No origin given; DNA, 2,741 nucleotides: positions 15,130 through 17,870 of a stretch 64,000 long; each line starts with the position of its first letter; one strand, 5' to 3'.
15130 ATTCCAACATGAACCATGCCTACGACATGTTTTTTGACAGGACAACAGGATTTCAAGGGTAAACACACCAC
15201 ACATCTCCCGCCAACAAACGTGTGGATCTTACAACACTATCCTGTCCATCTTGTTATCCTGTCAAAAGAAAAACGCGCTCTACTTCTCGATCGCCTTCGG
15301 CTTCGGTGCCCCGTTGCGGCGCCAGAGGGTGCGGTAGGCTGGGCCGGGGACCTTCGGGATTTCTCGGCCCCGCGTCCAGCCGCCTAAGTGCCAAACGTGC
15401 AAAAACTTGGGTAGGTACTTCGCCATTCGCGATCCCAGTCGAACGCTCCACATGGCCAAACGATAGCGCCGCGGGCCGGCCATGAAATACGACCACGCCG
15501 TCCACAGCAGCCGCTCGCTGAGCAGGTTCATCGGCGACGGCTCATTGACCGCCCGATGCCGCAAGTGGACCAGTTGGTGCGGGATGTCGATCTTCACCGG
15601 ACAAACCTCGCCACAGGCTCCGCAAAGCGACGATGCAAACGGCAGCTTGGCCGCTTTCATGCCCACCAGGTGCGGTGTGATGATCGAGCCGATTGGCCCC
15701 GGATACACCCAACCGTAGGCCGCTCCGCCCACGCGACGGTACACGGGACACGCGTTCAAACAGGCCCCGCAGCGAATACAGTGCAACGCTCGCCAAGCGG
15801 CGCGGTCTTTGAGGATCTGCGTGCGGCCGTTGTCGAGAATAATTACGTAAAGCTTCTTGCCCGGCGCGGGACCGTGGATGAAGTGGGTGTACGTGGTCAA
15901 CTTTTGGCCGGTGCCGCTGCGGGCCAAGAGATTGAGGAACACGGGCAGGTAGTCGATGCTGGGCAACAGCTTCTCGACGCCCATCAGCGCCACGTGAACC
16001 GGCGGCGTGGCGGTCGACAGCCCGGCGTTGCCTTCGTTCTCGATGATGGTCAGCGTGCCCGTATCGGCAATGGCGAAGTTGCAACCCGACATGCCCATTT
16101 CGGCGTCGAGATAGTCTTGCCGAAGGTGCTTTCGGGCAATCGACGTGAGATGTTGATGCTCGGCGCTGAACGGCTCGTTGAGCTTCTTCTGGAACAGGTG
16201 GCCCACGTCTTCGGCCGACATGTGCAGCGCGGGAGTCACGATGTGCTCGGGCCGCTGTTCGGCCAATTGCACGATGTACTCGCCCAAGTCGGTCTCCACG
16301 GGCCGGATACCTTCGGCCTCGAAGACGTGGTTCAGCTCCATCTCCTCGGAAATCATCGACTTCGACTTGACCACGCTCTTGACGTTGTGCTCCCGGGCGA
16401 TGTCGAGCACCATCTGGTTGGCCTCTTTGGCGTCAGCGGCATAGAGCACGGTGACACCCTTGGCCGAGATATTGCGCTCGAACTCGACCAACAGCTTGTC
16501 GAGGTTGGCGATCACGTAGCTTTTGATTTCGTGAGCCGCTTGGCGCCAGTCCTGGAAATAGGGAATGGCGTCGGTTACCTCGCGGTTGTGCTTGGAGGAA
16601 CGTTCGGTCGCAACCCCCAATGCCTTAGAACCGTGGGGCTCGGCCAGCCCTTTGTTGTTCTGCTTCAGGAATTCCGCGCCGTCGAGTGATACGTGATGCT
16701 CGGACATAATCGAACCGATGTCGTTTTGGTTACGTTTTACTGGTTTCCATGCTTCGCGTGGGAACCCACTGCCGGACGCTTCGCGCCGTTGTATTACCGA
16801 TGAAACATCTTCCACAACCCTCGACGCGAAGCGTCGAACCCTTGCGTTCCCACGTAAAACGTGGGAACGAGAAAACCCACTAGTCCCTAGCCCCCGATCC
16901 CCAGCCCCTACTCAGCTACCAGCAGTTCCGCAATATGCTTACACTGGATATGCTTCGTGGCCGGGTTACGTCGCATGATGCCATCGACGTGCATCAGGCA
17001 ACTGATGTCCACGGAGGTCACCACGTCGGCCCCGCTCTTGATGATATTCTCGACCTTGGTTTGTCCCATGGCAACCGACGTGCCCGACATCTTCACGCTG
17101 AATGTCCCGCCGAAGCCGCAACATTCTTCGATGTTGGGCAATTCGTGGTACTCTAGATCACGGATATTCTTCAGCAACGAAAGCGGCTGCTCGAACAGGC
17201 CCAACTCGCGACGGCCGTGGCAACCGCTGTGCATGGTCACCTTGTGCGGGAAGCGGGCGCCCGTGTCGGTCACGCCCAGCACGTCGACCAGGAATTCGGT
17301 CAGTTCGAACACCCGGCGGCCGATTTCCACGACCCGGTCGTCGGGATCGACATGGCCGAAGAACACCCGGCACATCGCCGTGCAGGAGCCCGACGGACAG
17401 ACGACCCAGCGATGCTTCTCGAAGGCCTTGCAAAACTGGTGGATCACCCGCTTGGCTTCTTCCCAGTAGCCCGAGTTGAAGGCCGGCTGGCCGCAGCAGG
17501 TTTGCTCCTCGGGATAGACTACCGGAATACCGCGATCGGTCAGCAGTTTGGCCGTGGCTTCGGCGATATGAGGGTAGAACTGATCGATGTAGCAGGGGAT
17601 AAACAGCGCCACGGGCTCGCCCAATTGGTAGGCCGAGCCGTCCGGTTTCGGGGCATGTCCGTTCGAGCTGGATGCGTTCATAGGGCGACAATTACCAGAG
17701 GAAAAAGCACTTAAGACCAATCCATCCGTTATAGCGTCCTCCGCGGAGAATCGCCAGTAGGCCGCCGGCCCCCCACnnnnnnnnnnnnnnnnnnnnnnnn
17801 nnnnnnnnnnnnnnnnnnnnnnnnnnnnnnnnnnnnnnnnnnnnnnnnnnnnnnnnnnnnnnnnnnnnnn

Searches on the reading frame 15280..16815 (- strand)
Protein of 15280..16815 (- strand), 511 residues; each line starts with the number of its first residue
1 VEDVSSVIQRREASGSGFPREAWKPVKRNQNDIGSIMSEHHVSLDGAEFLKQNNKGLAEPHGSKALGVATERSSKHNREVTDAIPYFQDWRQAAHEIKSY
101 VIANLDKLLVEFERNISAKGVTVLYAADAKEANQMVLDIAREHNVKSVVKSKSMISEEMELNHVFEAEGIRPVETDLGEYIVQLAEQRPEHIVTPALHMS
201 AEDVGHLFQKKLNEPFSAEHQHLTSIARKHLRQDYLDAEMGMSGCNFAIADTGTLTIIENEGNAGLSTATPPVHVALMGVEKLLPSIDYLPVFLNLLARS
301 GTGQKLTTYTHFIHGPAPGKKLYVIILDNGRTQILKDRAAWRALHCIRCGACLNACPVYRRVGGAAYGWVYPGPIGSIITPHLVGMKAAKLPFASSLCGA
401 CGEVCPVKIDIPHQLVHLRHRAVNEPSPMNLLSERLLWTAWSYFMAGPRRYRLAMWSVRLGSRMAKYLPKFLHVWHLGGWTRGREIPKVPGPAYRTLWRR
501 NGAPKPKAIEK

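Call 7: search_protein_families(library=pfam, proteins=[window:15280-16815:-])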
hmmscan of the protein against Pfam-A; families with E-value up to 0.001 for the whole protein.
window:15280-16815:- (511 aa): 10 families
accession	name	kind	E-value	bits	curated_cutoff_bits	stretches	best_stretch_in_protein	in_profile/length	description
PF02589.21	LUD_dom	-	9e-43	146.6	22.6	1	111-320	3-168/189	LUD domain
PF13183.11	Fer4_8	-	2.9e-12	47.4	27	1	343-409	2-68/68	4Fe-4S dicluster domain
PF11870.13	LutB_C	-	2.3e-08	34.7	26.8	1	432-502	25-87/88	Lactate utilisation protein B, C-terminal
PF00037.32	Fer4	-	8.1e-06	25.9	21.1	1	345-358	7-20/24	4Fe-4S binding domain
PF13187.11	Fer4_9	-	8.6e-06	26.1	27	0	332-357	24-48/52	4Fe-4S dicluster domain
PF13534.11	Fer4_17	-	1e-05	26.4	22.2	1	346-410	2-61/61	4Fe-4S dicluster domain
PF13237.11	Fer4_10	-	0.00014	22.1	25.5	0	345-406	8-53/53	4Fe-4S dicluster domain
PF12798.12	Fer4_3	-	0.00018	22.6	27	0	346-358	1-13/15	4Fe-4S binding domain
PF12838.12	Fer4_7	-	0.0004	21.2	27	0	345-409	1-52/52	4Fe-4S dicluster domain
PF12797.12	Fer4_2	-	0.00074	19.8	24.5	0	345-358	9-22/22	4Fe-4S binding domain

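Call 8: search_protein_families(library=ncbifam, proteins=[window:15280-16815:-])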
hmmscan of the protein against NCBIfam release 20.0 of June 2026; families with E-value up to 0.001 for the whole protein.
window:15280-16815:- (511 aa): 6 families
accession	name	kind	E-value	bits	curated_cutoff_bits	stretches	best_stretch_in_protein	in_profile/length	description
TIGR00273.1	TIGR00273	equivalog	2.5e-126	422.1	444.8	1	65-487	9-432/432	LutB/LldF family L-lactate oxidation iron-sulfur protein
NF045670.1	quin_L_LdhH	equivalog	1.4e-121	407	800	1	87-501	39-458/706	L-lactate dehydrogenase (quinone) large subunit LdhH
TIGR01945.1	rnfC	subfamily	0.00019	20.1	245.95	0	343-358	362-377/435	RnfABCDGE type electron transport complex subunit C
NF058577.1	FdxA_fam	equivalog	0.00026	21.1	65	0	345-358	37-50/52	4Fe-4S ferredoxin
NF003454.1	PRK05035.1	equivalog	0.00039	19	345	0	342-358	365-381/556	electron transport complex subunit RsxC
TIGR00384.1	dhsB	subfamily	0.00053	19.5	88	0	333-360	128-156/222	succinate dehydrogenase and fumarate reductase iron-sulfur protein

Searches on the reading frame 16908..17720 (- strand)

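Call 7: search_protein_families(library=pfam, proteins=[window:16908-17720:-])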
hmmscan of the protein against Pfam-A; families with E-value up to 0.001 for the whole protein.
window:16908-17720:- (270 aa): 1 family
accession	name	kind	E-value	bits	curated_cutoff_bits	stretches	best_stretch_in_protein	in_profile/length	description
PF02754.22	CCG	-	4.9e-32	110.3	20.6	2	161-245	1-84/85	Cysteine-rich domain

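Call 8: search_protein_families(library=ncbifam, proteins=[window:16908-17720:-])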
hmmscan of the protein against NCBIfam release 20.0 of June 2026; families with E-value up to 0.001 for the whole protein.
window:16908-17720:- (270 aa): 8 families
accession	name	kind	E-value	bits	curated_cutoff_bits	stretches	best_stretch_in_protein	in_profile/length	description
NF045670.1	quin_L_LdhH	equivalog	1.8e-48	165.4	800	1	35-267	467-705/706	L-lactate dehydrogenase (quinone) large subunit LdhH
NF004898.0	PRK06259.1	equivalog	1.7e-30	106.1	385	1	35-267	262-484/488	fumarate reductase (CoM/CoB) subunit TfrB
NF008369.0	PRK11168.1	equivalog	2.4e-24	86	278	1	33-246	165-381/401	anaerobic glycerol-3-phosphate dehydrogenase subunit C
TIGR03379.1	glycerol3P_GlpC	equivalog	7.9e-18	64.4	279.9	1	33-246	160-378/397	anaerobic glycerol-3-phosphate dehydrogenase subunit GlpC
NF008434.0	PRK11274.1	equivalog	1.2e-15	57.4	333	1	43-250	176-393/409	glycolate oxidase subunit GlcF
TIGR03288.1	CoB_CoM_SS_B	equivalog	4.3e-10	39.3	345.15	1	157-246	142-238/290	CoB--CoM heterodisulfide reductase subunit B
NF045663.1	diclust_near_Sec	equivalog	4.8e-06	24.9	530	1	74-258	458-628/759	pyridine nucleotide-disulfide oxidoreductase/dicluster-binding protein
NF045796.1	DsrK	equivalog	0.00021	20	400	1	110-210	267-377/453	sulfate reduction electron transfer complex DsrMKJOP subunit DsrK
